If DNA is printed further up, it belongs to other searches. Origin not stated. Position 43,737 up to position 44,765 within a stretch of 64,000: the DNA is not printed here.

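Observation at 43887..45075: Plus-strand two-gene island (Toprim-like protein plus partner) flanked by an orphan half-HsdS, a DGQHR ParB-like protein and a DUF559-like nuclease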

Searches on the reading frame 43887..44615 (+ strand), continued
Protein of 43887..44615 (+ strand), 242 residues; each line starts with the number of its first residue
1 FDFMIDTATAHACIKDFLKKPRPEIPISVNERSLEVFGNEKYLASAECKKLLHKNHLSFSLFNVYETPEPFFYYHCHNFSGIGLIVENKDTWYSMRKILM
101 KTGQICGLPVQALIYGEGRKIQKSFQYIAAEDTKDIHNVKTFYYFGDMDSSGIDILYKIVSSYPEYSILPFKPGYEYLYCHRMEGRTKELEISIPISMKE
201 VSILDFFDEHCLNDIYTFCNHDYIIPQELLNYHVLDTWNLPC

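Call 40: predict_structure(alignment_id=A1)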
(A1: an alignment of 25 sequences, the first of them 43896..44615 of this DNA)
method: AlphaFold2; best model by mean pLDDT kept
length: 239 residues; sequences in the alignment: 25
mean_pLDDT: 93.6   pTM: 0.86
mean pLDDT of the five models: 93.6, 93.1, 93.0, 92.8, 91.6
residues with pLDDT >= 90: 207; 70-90: 29; 50-70: 2; < 50: 1
segments of 3 or more residues with pLDDT < 50: none
pLDDT, mean of each block of 10 residues (from residue 1): 91 93 90 93 95 93 84 92 96 95 96 93 91 95 97 97 97 98 91 96 98 97 97 78
secondary structure, 60 per line:
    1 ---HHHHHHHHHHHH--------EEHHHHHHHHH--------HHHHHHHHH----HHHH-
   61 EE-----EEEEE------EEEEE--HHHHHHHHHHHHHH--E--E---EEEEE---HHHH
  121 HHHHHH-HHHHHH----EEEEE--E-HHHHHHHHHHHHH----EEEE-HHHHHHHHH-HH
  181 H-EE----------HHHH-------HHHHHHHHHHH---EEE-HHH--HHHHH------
elements in order: H4-15 H26-34 H43-51 H56-59 E68-72 E79-83 H86-99 E109-113 H117-126 H128-133 E138-142 H147-159 E164-167 H169-177 H195-198 H206-216 E220-222 H229-233

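Call 42: fold_search(model_id=the predicted structure, library=pdb)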
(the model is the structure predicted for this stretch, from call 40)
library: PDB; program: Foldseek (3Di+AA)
matches with E <= 10: 1063; with E <= 0.001: 2
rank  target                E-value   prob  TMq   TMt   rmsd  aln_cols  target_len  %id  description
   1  8b7f_A                1.4e-04  1.00  0.40  0.28  10.9       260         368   16  Nuclease from C. glutamicum (released 2023-03-29)
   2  9o0g_C                4.9e-04  1.00  0.37  0.26  13.3       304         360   12  CryoEM structure of M. mazei topoisomerase VI(A-E342Q)-minicircle DNA complex in cleavage state (released 2026-02-25)
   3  8urq_A                3.3e-03  0.84  0.30  0.23  12.6       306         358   11  Spo11 core complex with gapped DNA (released 2024-06-26)
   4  7til_B                1.1e-02  0.93  0.39  0.27  12.1       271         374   15  CryoEM structure of JetD from Pseudomonas aeruginosa (released 2022-10-05)
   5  4g8c_A                1.5e-02  0.60  0.26  0.23  13.9       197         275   12  Crystal structures of N-acyl homoserine lactonase AidH E219G mutant complexed with N-hexanoyl homoserine (released 2013-01-16)
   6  4g8c_B                2.1e-02  0.51  0.25  0.22  14.0       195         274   11  Crystal structures of N-acyl homoserine lactonase AidH E219G mutant complexed with N-hexanoyl homoserine (released 2013-01-16)
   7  4g9g_B                2.3e-02  0.54  0.26  0.23  13.9       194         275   10  Crystal structures of N-acyl homoserine lactonase AidH E219G mutant (released 2013-01-16)
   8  4g8b_B                2.3e-02  0.51  0.25  0.23  14.0       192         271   11  Crystal structures of N-acyl homoserine lactonase AidH S102G mutant complexed with N-hexanoyl homoserine lactone (released 2013-01-16)
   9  7dbl_D                2.4e-02  0.75  0.28  0.17  13.0       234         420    8  Acyl-CoA hydrolase MpaH' mutant S139A in complex with MPA (released 2021-04-28)
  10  7jj0_D                2.6e-02  0.96  0.32  0.21   5.6       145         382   10  GTP-specific succinyl-CoA synthetase complexed with Mg-GMPPCP (released 2021-03-10)
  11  4g9e_B                2.7e-02  0.44  0.25  0.22  14.1       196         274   12  Crystal structures of N-acyl homoserine lactonase AidH complexed with N-butanoyl homoserine (released 2013-01-16)
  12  7jqz_A                2.9e-02  0.57  0.27  0.23  14.3       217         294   13  Crystal structure of Cfl2 wild-type from Burkholderia cenocepacia (released 2021-03-17)
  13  3v1k_A                3.6e-02  0.51  0.25  0.22  14.3       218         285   12  Crystal Structure of the H265Q mutant of a C-C hydrolase, BphD from Burkholderia xenovorans LB400. (released 2012-03-21)
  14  7ac0_BBB              3.9e-02  0.54  0.26  0.22  12.7       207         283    8  Epoxide hydrolase CorEH without ligand (released 2021-07-21)
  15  6y9e_F                4.1e-02  0.30  0.24  0.21  15.6       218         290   10  Crystal structure of putative ancestral haloalkane dehalogenase AncHLD2 (node 2) (released 2020-11-18)
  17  7til_A                4.6e-02  0.60  0.32  0.23  13.5       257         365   13  CryoEM structure of JetD from Pseudomonas aeruginosa (released 2022-10-05)
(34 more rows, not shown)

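Call 52: list_cluster_members(proteins=[P0009, P0001, P0004, P0021, P0025])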
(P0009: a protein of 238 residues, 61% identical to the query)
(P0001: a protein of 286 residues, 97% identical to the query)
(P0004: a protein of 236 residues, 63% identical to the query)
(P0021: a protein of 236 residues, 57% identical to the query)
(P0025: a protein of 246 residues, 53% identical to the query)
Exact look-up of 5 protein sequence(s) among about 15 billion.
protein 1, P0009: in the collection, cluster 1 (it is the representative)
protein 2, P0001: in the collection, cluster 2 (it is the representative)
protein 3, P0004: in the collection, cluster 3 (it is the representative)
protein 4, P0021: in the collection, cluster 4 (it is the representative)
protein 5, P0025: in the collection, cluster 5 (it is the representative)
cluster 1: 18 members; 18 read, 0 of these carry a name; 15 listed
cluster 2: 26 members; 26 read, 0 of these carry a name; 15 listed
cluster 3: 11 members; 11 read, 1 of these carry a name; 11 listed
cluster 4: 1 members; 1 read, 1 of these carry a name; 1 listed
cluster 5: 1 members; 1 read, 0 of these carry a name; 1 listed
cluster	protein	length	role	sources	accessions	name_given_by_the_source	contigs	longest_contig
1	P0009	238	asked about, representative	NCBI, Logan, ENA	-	-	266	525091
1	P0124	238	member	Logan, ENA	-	-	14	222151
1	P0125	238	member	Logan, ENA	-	-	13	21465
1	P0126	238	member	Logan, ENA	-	-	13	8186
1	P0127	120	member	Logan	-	-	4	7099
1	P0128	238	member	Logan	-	-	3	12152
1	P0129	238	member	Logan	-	-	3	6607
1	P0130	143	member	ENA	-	-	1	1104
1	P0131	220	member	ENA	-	-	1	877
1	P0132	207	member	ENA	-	-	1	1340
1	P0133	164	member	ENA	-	-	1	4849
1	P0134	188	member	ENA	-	-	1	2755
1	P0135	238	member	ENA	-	-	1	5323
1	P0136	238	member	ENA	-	-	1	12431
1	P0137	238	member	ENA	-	-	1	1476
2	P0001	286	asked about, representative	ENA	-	-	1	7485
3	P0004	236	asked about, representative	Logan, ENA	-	-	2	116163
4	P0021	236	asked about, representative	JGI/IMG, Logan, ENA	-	hypothetical protein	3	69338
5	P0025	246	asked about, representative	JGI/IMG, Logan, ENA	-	-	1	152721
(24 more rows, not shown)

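Call 53: find_encoding_contigs(protein=window:43896-44615:+, flank=10000, max_places=6)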
Protein window:43896-44615:+ (239 aa): 20 contigs read that carry it; 6 places shown.
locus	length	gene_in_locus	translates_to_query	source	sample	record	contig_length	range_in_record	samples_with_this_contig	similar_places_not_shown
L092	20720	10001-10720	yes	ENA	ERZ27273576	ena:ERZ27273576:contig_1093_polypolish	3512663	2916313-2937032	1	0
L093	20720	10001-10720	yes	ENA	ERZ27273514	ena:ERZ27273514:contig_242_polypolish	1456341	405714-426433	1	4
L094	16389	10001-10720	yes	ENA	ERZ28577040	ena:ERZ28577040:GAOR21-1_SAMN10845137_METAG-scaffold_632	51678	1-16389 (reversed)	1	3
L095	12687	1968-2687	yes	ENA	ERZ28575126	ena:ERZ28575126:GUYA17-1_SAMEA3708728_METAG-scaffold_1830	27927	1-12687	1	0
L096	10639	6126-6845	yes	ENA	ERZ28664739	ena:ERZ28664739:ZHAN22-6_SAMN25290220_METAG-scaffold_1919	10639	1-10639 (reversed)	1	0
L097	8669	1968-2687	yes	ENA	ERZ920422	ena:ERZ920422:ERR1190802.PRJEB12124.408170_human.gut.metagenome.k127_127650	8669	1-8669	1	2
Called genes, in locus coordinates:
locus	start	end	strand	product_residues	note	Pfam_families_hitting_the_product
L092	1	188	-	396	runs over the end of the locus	PF05673:DUF815 (faint), PF13191:AAA_16 (weak), PF00004:AAA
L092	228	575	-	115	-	-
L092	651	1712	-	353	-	PF19127:Choline_bind_3 (weak), PF01473:Choline_bind_1, PF19127:Choline_bind_3, PF19085:Choline_bind_2 (weak)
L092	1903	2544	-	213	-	-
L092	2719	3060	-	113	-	-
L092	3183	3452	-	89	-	PF20069:DUF6465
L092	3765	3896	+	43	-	-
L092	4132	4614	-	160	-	PF04307:YdjM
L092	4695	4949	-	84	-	-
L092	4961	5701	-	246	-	PF20194:DUF6557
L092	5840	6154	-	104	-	-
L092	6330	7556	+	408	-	PF01420:Methylase_S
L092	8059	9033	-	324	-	-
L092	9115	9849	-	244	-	PF04480:DUF559 (faint)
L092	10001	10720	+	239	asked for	PF09983:JetD_C (weak)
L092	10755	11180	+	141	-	-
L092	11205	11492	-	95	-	-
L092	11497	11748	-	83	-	-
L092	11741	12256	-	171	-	-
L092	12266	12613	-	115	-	-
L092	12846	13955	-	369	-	PF12323:HTH_OrfB_IS605, PF01385:OrfB_IS605, PF07282:Cas12f1-like_TNB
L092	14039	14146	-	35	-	-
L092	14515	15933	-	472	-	PF09479:Flg_new (weak)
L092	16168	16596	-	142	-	-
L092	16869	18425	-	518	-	PF14284:PcfJ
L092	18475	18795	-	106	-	-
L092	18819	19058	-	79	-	-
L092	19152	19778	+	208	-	PF01693:Cauli_VI, PF00075:RNase_H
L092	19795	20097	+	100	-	PF19419:DUF5983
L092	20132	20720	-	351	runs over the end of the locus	PF07804:HipA_C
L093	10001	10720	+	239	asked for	PF09983:JetD_C (weak)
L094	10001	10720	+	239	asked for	PF09983:JetD_C (weak)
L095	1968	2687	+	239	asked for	PF09983:JetD_C (weak)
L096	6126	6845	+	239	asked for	PF09983:JetD_C (weak)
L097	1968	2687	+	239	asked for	PF09983:JetD_C (weak)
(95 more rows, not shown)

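Call 63: fold_search(model_id=the predicted structure, library=viral)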
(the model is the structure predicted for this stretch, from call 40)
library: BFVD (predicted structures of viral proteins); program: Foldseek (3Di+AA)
matches with E <= 10: 381; with E <= 0.001: 0
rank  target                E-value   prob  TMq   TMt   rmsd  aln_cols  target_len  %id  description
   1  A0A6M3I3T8            3.0e-03  1.00  0.29  0.24   4.7       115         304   15  (no name in the UniProt tables at hand)
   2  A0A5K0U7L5            5.1e-03  0.66  0.28  0.17  22.3       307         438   13  Uncharacterized protein [Yasminevirus sp. GU-2018]
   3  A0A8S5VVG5            2.0e-02  0.94  0.26  0.11   7.9       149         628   13  (no name in the UniProt tables at hand)
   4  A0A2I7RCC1            2.7e-02  0.69  0.24  0.15   9.5       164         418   10  (no name in the UniProt tables at hand)
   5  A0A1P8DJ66            3.6e-02  0.72  0.25  0.07  10.6       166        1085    9  (no name in the UniProt tables at hand)
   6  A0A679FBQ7            4.8e-02  0.89  0.29  0.21  10.0       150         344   12  Primase/helicase [Cronobacter phage vB_CsaP_009]
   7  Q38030                5.1e-02  0.66  0.30  0.15  11.7       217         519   12  ORF 9 [Streptomyces phage phiC31]
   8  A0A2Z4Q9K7            5.8e-02  0.96  0.26  0.08   4.7       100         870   11  DNA helicase [Microbacterium phage Zeta1847]
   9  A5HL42                5.8e-02  0.94  0.30  0.11   9.1       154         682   10  DNA primase/helicase [Phormidium phage Pf-WMP3]
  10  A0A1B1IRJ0            6.1e-02  0.69  0.26  0.37   9.1       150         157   15  (no name in the UniProt tables at hand)
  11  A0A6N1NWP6            6.1e-02  0.28  0.25  0.24  14.7       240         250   11  Dynamin N-terminal domain-containing protein [Tupanvirus soda lake]
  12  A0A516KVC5            7.3e-02  0.91  0.27  0.12   4.5       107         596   14  (no name in the UniProt tables at hand)
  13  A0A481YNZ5            7.3e-02  0.84  0.27  0.07   5.5       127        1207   12  DNA topoisomerase 2 [Pithovirus LCDPAC02]
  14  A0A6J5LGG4            7.7e-02  0.51  0.24  0.19   6.3       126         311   17  TOPRIM domain containing protein [uncultured Caudovirales phage]
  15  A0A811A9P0            7.7e-02  0.30  0.23  0.06  11.9       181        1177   12  (no name in the UniProt tables at hand)
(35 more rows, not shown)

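Call 65: search_protein_representatives(alignment_id=A2)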
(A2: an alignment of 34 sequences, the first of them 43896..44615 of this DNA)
Query: 34 sequences, 239 profile positions. Proteins with E-value up to 0.001 (for the whole library): 1154; up to 1e-10: 694; up to 1e-30: 232. The best 150 are listed.
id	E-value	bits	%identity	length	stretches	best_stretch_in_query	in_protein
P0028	8.9e-109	378.8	-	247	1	6-237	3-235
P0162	2.4e-83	295.5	-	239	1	6-234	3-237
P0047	3.3e-73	262.3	-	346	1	8-236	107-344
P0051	7.7e-70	251.3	-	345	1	12-232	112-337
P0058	2.5e-67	243.1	-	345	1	7-233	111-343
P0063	5.3e-64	232.2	-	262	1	3-237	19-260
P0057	1.3e-62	227.6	-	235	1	5-232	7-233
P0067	2.1e-61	223.7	-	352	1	7-234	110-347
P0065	3.6e-61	222.9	-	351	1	4-232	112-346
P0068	1.4e-60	220.9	-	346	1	6-232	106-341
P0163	1.1e-59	218.0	-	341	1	7-231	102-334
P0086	5.9e-53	196.0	-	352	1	4-236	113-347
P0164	7.4e-53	195.7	-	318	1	4-232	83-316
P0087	2.7e-50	187.3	-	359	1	5-236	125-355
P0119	1.3e-49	185.1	-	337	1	8-233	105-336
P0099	2.2e-46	174.5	-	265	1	8-233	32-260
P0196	2.2e-42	161.4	-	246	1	8-234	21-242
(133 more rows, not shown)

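Call 71: find_encoding_contigs(protein=P0063, flank=6000, max_places=2)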
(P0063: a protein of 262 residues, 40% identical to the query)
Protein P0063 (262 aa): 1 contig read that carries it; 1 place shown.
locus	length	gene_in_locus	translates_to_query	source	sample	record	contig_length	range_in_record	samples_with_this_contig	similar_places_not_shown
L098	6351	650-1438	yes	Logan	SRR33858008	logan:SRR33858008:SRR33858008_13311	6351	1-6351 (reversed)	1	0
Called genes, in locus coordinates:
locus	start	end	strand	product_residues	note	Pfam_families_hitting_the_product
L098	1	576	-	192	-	?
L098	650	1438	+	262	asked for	PF09983:JetD_C (weak)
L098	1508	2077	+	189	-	-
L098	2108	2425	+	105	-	-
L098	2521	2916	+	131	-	-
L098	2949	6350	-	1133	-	?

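Call 72: find_encoding_contigs(protein=P0196, flank=6000, max_places=2)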
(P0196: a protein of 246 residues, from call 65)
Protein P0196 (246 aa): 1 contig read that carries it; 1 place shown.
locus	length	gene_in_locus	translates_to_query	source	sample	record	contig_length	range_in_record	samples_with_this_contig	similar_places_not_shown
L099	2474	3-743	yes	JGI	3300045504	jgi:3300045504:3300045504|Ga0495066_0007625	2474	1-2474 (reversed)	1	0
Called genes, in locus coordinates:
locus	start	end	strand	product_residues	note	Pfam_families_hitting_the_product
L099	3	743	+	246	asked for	PF09664:DUF2399 (weak), PF09983:JetD_C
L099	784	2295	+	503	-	-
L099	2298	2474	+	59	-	?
